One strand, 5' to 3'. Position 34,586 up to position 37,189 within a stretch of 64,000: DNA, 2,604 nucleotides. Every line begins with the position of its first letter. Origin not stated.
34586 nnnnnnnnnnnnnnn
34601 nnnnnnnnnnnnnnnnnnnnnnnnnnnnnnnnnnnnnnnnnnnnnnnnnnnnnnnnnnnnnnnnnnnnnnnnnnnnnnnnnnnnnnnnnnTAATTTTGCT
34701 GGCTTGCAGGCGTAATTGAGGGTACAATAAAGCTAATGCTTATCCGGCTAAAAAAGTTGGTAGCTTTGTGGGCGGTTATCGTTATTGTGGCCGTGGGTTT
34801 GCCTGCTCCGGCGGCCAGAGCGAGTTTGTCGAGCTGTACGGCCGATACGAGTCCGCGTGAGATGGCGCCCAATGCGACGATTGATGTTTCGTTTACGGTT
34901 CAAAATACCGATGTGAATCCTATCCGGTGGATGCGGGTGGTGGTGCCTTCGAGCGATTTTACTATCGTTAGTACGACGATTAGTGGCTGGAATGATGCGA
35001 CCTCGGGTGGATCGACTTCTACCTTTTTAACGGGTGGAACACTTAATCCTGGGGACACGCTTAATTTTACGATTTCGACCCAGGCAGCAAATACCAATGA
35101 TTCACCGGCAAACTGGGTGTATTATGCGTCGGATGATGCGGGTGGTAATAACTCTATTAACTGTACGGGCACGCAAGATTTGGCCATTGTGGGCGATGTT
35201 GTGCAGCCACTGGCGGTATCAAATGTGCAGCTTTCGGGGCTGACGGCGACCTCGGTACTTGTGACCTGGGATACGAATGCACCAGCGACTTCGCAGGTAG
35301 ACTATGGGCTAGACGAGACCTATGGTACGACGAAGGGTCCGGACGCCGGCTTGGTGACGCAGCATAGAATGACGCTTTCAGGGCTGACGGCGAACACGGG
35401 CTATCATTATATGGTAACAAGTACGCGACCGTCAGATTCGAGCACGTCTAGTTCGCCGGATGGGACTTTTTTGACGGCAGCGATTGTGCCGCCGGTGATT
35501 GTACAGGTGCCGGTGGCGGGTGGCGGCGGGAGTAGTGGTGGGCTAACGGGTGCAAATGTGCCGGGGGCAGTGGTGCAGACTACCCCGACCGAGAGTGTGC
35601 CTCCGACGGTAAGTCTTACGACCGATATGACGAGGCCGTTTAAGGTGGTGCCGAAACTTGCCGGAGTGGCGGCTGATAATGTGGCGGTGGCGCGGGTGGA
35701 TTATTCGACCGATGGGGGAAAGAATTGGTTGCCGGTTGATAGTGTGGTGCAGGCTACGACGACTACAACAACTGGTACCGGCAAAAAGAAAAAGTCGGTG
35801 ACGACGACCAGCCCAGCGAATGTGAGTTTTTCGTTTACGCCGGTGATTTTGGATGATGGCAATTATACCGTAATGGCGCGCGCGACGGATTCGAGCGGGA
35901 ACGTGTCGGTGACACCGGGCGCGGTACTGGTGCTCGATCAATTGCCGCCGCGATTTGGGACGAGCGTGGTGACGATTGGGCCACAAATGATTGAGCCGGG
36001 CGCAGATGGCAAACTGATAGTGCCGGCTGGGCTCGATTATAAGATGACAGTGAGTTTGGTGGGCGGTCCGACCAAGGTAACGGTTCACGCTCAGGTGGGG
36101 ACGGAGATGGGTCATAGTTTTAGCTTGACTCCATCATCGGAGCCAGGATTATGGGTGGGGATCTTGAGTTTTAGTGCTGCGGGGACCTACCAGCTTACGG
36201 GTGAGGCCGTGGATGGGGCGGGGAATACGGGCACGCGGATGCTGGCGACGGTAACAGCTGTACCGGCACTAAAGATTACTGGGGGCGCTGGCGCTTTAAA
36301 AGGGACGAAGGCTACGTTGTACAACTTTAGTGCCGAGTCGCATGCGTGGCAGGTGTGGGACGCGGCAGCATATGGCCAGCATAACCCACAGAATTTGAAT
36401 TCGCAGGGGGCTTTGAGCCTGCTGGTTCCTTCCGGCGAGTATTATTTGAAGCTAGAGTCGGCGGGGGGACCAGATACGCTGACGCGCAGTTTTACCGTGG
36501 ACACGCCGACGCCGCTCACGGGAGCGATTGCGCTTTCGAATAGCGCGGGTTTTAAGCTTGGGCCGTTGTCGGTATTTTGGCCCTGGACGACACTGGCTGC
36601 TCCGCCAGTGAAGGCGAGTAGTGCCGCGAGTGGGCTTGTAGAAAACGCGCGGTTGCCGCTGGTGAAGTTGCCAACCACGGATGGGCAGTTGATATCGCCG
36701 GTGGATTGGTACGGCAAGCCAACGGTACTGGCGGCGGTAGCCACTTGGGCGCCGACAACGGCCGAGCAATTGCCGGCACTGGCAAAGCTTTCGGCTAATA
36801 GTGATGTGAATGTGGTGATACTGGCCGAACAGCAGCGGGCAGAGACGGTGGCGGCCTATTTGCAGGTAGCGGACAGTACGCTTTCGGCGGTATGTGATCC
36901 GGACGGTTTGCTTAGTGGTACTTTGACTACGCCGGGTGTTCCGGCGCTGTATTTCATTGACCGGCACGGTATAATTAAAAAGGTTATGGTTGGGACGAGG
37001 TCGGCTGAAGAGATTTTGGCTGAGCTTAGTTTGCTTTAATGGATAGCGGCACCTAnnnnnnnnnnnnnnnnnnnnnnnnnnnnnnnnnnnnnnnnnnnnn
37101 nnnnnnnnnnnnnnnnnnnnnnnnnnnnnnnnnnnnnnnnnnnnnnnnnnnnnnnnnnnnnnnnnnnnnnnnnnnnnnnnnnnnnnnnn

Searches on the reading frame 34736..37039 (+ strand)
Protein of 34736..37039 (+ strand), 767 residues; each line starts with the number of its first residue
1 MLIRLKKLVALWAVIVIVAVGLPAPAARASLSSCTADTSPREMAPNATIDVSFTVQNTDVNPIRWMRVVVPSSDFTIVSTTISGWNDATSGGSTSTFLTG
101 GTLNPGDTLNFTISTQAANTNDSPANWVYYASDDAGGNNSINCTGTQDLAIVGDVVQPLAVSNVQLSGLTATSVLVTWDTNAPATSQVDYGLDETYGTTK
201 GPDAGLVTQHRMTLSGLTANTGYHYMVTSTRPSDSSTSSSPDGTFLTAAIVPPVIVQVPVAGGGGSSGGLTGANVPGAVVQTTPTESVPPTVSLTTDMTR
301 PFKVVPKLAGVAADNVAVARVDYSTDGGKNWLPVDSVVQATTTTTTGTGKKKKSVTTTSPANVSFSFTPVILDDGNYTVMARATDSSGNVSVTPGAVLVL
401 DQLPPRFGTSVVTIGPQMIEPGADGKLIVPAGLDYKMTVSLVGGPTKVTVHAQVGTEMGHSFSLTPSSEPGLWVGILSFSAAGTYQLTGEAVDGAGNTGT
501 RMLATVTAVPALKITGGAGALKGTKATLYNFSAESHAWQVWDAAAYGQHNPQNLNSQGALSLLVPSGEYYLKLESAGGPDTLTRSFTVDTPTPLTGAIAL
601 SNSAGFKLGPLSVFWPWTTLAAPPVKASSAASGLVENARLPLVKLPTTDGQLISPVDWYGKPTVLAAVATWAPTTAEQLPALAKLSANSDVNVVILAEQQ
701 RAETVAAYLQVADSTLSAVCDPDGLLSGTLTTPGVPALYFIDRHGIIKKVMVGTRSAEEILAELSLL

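Call 3: search_protein_families(library=pfam, proteins=[window:34736-37039:+], max_evalue=1)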
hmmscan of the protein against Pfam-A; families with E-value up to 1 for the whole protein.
window:34736-37039:+ (767 aa): 10 families
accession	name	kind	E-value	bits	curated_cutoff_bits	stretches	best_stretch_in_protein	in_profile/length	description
PF00578.27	AhpC-TSA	-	5.5e-08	33.2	26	1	639-749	4-123/124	AhpC/TSA family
PF16656.11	Pur_ac_phosph_N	-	1.7e-07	32.1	30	1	164-242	6-88/93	Purple acid Phosphatase, N-terminal domain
PF19077.6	Big_13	-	4e-06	27.7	27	1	340-394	39-94/102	Bacterial Ig-like domain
PF00041.27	fn3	-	0.0001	22.9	25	1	160-230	2-69/84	Fibronectin type III domain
PF03404.22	Mo-co_dimer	-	0.011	16.1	22.7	1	317-391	44-114/138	Mo-co oxidoreductase dimerisation domain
PF23148.1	Gp77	-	0.013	16.4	27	0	68-121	28-77/84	Podophage GP4 fiber-tail adaptor protein gp77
PF07495.19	Y_Y_Y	-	0.032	14.6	26.6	1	355-389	21-52/65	Y_Y_Y domain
PF12245.14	Big_3_2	-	0.037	14.6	23.3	0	361-401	82-121/122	Bacterial Ig-like domain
PF18981.6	InlK_D3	-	0.051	14.1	25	0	355-391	28-66/75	Internalin K domain (D3/D4)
PF24316.1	Tli3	-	0.11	13.2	27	1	313-358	78-121/129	T6SS Tli3 immunity protein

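Call 46: search_protein_families(library=ncbifam, proteins=[window:34736-37039:+], max_evalue=0.01)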
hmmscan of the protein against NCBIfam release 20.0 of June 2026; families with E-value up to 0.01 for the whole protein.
window:34736-37039:+ (767 aa): 6 families
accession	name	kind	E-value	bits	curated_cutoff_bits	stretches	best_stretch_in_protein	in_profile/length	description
NF011941.0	PRK15412.1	equivalog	2.4e-08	33.7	359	1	656-754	64-162/185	thiol:disulfide interchange protein DsbE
NF041202.1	StoA_CxxC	exception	5.4e-08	32.9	210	1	637-759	30-156/163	endospore biogenesis thiol-disulfide oxidoreductase StoA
TIGR00385.1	dsbE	subfamily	9.3e-06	25.3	123.15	1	659-758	62-161/173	DsbE family thiol:disulfide interchange protein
NF047446.1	barrel_OmpL47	domain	1.3e-05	25.6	40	0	371-393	39-61/68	OmpL47-type beta-barrel domain-containing protein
NF002854.0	PRK03147.1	subfamily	0.00011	22.2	170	1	645-760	47-165/176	thiol-disulfide oxidoreductase ResA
NF041054.1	WAxxUGC_long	equivalog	0.0039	16.5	300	1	630-748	74-195/354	ResA-like WAxxUGC motif-containing protein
